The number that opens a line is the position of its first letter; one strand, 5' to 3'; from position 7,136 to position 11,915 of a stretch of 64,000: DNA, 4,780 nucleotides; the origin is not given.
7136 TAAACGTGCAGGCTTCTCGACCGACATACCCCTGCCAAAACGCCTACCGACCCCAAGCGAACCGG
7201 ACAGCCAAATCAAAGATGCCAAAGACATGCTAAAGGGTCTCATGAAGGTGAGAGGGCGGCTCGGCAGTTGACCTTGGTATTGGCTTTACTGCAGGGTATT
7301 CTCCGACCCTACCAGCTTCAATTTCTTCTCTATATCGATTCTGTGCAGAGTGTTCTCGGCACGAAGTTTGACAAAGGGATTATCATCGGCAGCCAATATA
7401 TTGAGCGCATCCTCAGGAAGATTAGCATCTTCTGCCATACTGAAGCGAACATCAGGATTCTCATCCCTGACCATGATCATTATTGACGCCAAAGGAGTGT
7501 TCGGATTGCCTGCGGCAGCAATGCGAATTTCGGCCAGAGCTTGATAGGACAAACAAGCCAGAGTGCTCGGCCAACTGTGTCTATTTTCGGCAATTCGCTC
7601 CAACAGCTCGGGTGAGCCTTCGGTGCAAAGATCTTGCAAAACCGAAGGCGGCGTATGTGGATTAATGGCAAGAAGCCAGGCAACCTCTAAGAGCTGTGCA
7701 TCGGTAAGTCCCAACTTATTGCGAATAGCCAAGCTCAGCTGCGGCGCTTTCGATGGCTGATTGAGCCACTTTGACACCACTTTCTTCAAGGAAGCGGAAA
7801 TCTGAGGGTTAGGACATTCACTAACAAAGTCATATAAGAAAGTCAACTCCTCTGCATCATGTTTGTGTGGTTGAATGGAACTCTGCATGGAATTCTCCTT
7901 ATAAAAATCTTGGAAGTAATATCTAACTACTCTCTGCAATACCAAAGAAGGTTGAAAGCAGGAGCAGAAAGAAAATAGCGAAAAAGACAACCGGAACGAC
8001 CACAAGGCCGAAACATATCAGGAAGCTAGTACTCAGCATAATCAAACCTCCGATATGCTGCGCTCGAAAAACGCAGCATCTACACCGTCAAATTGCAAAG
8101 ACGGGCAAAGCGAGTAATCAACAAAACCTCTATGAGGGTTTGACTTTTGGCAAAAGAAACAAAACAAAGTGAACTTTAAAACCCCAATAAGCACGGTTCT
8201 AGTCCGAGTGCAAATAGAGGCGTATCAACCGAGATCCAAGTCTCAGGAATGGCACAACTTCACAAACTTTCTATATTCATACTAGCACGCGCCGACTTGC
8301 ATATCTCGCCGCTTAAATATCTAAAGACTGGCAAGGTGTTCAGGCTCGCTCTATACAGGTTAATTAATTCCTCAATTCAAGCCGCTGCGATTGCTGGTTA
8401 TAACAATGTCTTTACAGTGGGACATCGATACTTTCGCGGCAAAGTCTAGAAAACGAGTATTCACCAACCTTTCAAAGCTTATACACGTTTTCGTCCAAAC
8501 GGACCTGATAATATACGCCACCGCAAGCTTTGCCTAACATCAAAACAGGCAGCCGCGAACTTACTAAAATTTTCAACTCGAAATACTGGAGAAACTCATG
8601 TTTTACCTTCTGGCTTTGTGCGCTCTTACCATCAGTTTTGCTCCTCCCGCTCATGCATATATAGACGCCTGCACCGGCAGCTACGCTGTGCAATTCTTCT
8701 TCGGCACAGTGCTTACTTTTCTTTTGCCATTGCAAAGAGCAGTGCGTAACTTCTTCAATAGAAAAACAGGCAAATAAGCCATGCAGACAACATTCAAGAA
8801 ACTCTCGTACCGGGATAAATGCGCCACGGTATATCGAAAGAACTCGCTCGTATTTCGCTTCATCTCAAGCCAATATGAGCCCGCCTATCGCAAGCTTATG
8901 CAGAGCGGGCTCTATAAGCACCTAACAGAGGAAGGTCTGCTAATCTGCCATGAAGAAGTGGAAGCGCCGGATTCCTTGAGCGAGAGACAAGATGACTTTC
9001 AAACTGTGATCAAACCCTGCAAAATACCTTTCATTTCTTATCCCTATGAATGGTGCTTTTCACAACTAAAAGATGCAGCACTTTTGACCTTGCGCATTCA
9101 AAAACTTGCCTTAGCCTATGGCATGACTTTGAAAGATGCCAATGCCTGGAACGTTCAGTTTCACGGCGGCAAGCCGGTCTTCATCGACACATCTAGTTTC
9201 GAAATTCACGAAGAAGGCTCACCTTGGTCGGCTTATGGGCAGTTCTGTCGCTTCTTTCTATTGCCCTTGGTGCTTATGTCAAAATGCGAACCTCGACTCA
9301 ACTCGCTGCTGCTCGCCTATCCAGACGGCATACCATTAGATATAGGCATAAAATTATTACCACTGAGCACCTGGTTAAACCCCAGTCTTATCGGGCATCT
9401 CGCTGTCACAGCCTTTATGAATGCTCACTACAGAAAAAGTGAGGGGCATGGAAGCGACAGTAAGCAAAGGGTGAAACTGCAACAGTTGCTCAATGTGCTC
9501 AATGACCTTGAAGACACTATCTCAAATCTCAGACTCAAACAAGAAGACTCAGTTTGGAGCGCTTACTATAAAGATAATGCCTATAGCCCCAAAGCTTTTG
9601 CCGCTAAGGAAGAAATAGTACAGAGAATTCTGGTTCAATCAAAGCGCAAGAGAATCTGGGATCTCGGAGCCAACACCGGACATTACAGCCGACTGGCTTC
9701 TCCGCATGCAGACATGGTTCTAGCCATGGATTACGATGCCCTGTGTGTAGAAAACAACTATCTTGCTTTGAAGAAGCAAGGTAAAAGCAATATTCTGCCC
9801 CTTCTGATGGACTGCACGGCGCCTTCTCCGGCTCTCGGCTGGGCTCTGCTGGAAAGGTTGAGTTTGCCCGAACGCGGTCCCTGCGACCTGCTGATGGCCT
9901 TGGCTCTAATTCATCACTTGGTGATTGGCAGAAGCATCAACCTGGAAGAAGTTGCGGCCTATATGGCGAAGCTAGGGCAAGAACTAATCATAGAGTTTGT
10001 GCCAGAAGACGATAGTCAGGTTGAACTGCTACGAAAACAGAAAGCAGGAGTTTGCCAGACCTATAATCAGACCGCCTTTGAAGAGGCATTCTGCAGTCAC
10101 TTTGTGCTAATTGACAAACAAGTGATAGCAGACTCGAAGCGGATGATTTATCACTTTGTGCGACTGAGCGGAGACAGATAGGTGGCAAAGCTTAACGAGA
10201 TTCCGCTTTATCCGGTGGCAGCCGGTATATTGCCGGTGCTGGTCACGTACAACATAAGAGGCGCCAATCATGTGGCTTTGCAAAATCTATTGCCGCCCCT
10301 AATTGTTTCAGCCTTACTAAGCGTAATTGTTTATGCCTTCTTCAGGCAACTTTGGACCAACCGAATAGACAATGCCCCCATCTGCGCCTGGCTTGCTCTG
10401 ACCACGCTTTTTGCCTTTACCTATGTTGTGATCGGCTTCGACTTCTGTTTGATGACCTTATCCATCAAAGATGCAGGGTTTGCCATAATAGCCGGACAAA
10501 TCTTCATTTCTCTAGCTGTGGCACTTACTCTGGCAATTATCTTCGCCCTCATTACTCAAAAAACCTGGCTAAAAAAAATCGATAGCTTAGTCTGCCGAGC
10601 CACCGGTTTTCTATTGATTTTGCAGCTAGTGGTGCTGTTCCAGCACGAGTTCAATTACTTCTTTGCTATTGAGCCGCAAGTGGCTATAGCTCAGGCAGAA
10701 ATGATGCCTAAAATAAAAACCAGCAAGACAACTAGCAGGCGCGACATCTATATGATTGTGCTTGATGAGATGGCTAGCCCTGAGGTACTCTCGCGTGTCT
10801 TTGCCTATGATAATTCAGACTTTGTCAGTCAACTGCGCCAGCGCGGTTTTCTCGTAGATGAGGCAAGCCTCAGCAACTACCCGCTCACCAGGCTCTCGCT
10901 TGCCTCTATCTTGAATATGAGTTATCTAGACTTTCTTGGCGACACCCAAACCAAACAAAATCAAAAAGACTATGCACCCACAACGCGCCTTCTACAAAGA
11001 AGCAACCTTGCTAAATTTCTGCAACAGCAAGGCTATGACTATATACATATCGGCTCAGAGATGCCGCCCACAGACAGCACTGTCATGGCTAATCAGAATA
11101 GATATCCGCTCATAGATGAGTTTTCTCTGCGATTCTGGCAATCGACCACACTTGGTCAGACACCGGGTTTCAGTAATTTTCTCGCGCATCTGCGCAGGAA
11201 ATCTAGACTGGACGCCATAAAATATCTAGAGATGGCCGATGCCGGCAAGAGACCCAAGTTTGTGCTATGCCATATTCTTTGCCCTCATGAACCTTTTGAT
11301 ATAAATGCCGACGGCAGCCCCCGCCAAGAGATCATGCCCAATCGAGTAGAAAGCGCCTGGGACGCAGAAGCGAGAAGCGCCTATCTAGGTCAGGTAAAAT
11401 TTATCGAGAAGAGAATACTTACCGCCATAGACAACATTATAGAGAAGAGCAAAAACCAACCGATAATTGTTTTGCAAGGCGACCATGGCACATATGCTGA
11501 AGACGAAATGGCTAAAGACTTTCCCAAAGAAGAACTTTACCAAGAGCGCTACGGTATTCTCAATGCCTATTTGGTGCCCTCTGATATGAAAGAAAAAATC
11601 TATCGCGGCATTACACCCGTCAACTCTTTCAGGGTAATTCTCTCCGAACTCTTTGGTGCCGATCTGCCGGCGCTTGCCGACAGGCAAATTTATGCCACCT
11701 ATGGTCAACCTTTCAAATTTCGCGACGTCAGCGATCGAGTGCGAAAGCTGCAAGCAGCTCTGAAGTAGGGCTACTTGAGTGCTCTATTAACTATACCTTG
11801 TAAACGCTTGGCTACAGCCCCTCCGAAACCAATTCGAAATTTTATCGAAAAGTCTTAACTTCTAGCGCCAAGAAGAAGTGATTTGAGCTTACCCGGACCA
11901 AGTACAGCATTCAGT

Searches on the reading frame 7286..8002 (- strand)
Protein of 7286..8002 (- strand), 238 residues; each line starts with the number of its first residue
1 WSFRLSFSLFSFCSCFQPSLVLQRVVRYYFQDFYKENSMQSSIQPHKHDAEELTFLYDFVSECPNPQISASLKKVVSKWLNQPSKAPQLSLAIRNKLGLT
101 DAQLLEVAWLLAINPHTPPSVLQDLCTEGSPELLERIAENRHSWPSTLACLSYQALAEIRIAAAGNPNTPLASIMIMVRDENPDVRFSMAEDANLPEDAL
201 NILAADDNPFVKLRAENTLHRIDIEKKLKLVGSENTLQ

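Call 62: search_protein_families(library=pfam, proteins=[window:7286-8002:-], max_evalue=0.00001)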
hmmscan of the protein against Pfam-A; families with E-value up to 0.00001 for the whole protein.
window:7286-8002:- (238 aa): 1 family
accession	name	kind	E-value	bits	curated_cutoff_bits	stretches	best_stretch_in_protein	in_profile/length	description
PF01816.23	LRV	-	2.3e-07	31.2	21.6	0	157-181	1-25/26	Leucine rich repeat variant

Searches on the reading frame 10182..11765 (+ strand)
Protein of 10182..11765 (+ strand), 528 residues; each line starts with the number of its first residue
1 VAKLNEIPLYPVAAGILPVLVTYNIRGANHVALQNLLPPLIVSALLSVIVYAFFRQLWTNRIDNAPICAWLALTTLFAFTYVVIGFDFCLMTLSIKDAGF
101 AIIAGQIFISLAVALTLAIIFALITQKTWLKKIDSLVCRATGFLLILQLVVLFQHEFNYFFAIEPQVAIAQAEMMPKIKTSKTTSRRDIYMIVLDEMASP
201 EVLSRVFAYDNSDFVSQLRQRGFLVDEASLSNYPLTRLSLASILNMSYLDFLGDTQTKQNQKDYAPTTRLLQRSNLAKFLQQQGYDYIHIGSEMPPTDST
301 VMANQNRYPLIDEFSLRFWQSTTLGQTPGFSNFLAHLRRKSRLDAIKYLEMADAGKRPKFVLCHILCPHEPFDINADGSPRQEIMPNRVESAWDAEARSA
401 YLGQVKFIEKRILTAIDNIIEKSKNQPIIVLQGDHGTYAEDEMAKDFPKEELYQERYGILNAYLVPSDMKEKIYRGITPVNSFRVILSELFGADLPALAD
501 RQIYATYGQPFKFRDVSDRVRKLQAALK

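Call 62: search_protein_families(library=pfam, proteins=[window:10182-11765:+], max_evalue=0.00001)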
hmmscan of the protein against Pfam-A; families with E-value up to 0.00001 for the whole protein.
window:10182-11765:+ (528 aa): 1 family
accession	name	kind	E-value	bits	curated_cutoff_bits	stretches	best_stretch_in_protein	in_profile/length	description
PF00884.28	Sulfatase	-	1.4e-09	38.2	25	1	191-457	5-265/301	Sulfatase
